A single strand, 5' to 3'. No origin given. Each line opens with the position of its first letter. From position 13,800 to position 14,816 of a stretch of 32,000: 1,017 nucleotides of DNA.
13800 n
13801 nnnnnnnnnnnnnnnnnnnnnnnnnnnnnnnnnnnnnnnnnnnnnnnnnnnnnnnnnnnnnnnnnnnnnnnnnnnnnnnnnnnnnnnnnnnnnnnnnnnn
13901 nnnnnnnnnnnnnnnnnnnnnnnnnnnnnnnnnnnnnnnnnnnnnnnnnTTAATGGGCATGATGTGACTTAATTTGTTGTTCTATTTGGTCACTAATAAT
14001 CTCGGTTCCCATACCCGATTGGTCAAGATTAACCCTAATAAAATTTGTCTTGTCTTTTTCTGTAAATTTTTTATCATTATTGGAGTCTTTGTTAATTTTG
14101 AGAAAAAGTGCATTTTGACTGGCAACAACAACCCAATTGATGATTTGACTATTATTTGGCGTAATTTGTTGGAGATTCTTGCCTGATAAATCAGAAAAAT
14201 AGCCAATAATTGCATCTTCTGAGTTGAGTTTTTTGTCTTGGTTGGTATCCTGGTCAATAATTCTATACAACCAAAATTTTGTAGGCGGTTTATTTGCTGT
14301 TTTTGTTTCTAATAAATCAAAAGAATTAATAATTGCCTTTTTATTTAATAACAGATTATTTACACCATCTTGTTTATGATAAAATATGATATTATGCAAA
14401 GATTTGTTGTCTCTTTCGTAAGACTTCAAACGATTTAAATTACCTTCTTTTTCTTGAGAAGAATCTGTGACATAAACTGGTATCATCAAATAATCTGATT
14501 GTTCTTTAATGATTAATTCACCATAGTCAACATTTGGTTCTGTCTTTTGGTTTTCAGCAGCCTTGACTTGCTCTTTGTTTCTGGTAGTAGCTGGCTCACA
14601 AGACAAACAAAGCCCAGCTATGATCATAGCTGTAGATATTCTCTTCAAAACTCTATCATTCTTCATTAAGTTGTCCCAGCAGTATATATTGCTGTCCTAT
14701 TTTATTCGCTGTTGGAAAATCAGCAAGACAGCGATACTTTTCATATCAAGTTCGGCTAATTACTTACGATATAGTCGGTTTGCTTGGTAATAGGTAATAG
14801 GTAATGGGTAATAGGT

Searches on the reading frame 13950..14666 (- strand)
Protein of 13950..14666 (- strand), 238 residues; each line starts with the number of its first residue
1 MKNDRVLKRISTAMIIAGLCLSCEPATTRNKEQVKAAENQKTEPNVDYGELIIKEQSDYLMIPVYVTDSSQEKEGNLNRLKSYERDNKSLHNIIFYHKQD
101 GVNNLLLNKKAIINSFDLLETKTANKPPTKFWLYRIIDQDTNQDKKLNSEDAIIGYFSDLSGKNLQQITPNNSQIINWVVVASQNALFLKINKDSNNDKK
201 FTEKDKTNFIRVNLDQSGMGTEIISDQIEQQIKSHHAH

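Call 4: search_protein_families(library=pfam, proteins=[window:13950-14666:-], max_evalue=0.01)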
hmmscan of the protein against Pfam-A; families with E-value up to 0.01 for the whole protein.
window:13950-14666:- (238 aa): 1 family
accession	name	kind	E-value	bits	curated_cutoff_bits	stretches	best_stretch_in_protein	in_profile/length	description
PF09111.16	SLIDE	-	0.0021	18.5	24.8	1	171-236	19-85/116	SLIDE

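Call 5: search_protein_families(library=ncbifam, proteins=[window:13950-14666:-], max_evalue=0.01)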
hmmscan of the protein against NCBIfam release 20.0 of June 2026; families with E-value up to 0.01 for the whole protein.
window:13950-14666:- (238 aa): 0 families
